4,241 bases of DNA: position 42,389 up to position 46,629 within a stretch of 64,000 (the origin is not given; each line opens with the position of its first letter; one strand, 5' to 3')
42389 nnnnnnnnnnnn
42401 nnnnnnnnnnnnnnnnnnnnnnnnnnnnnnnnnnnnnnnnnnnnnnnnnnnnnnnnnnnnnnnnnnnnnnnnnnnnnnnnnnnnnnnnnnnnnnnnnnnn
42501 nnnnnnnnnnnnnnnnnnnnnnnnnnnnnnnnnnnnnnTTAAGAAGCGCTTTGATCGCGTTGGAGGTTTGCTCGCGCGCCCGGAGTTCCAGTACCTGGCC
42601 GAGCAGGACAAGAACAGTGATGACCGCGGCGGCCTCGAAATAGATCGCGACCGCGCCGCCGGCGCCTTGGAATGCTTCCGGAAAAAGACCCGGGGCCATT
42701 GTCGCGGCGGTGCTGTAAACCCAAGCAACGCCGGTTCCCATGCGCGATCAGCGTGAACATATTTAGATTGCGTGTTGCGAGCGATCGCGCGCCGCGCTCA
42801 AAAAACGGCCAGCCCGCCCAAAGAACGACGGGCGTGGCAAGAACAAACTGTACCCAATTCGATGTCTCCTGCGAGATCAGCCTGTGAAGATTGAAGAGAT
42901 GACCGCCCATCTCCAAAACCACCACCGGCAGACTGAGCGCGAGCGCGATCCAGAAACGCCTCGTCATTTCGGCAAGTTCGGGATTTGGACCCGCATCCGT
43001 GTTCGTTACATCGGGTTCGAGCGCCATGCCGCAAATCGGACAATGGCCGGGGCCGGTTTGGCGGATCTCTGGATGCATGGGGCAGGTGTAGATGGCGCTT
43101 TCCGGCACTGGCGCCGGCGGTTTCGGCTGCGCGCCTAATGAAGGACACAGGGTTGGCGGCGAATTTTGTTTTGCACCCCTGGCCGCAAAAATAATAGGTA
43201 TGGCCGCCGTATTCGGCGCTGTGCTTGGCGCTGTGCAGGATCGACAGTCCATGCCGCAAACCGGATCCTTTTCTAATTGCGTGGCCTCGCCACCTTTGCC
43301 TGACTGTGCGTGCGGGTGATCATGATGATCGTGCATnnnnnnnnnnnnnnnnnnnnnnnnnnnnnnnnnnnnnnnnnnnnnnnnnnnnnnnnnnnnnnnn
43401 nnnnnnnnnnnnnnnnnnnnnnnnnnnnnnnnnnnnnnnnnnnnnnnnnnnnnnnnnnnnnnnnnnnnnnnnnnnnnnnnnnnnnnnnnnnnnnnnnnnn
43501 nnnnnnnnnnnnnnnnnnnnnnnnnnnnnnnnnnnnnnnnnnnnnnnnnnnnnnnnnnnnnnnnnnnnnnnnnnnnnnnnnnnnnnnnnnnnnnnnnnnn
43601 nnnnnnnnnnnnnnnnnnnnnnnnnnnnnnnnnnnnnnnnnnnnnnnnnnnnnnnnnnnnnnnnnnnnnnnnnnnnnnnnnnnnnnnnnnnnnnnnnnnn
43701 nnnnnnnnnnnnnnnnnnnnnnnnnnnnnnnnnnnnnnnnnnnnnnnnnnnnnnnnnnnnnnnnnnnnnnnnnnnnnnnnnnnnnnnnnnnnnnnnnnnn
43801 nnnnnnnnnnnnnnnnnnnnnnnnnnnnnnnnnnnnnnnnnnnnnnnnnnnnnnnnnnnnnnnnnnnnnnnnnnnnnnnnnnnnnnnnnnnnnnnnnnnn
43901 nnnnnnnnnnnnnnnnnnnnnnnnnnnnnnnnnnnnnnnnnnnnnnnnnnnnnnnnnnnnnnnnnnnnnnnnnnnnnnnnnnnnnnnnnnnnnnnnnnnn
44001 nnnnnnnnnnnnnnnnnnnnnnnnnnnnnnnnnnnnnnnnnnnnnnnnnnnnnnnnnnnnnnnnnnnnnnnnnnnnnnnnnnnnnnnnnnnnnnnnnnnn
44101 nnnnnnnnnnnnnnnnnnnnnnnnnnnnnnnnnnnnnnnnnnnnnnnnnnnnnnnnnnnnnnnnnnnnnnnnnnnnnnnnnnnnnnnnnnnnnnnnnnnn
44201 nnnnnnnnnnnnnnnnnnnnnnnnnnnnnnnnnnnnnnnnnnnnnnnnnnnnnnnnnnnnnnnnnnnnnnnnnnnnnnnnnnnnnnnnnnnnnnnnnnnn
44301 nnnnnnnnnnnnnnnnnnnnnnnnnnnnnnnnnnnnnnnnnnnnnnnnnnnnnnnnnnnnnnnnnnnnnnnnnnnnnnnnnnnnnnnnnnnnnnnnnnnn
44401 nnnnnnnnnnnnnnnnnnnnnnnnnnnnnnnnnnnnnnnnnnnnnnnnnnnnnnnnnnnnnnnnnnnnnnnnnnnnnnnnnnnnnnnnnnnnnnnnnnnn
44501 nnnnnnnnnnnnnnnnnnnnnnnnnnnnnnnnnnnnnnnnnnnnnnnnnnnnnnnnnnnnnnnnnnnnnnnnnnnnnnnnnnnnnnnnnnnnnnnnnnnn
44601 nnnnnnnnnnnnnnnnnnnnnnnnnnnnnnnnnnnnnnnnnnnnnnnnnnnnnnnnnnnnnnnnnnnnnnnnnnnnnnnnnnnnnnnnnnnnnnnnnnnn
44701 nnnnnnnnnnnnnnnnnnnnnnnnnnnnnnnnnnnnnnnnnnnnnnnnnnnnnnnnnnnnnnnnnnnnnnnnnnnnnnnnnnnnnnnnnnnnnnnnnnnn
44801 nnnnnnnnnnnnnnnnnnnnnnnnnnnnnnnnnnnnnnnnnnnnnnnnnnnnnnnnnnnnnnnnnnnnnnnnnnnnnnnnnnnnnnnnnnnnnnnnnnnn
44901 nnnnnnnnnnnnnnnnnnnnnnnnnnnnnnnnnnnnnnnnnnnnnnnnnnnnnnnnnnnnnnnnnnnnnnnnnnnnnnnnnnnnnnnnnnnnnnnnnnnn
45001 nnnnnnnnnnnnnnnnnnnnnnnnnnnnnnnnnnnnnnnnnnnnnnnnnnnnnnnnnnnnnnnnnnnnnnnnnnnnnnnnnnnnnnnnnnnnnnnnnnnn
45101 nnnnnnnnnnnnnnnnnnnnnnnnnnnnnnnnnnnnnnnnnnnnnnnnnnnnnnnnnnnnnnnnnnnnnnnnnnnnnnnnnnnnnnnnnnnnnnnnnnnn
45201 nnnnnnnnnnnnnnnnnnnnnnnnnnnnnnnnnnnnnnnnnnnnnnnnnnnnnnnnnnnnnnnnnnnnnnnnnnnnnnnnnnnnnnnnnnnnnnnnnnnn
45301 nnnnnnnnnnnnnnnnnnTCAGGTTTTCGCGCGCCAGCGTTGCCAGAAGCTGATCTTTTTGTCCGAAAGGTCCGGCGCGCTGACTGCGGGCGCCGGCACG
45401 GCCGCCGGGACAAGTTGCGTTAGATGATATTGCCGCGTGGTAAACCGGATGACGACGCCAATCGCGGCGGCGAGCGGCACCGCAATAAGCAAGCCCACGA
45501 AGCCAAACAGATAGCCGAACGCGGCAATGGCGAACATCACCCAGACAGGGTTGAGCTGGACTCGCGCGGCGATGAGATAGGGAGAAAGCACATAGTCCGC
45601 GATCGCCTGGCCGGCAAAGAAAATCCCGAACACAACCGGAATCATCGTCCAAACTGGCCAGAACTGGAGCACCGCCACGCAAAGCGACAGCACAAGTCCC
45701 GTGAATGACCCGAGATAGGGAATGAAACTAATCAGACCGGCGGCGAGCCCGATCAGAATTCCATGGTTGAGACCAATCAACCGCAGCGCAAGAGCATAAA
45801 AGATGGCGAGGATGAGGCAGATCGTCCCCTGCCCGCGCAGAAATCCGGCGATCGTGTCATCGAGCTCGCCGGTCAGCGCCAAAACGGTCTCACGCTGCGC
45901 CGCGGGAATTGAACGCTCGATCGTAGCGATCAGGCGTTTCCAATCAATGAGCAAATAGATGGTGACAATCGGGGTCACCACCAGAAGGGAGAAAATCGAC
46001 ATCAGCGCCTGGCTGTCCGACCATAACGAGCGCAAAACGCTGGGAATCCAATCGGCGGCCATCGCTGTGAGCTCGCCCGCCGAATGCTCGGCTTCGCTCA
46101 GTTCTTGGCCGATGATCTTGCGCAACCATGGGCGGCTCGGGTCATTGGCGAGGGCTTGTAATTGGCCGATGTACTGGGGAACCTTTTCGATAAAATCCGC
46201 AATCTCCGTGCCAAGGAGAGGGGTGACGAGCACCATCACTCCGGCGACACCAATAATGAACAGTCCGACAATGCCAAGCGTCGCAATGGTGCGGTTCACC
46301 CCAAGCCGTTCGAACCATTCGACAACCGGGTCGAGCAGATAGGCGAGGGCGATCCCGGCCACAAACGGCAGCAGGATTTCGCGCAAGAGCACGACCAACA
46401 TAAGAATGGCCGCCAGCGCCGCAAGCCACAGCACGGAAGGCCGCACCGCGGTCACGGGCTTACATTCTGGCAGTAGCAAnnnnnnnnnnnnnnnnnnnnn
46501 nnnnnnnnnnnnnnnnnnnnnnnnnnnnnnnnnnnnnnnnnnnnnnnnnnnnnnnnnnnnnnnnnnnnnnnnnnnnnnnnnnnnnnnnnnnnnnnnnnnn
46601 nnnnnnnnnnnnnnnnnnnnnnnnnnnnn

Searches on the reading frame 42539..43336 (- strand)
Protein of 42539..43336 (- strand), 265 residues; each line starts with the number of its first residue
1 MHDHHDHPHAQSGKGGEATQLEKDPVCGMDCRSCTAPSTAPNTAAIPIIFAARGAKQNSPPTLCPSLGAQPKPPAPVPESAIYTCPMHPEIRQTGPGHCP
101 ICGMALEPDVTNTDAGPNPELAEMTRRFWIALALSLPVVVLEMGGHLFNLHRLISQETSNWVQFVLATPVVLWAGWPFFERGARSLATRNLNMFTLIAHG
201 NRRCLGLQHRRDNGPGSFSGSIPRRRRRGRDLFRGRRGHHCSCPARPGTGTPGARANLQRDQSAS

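Call 65: search_protein_families(library=pfam, proteins=[window:42539-43336:-], max_evalue=0.001)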
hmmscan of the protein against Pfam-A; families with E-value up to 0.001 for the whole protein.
window:42539-43336:- (265 aa): 1 family
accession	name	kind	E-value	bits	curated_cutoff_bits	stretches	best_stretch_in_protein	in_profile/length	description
PF19335.5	HMBD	-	5.4e-13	49.1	23.6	1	83-108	2-27/28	Heavy metal binding domain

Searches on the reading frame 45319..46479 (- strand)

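Call 65: search_protein_families(library=pfam, proteins=[window:45319-46479:-], max_evalue=0.001)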
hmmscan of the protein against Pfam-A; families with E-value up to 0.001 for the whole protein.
window:45319-46479:- (386 aa): 1 family
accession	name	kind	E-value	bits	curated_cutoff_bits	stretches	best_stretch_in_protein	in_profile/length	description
PF01594.21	AI-2E_transport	-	1.1e-55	189.6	34.3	1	19-346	5-325/327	AI-2E family transporter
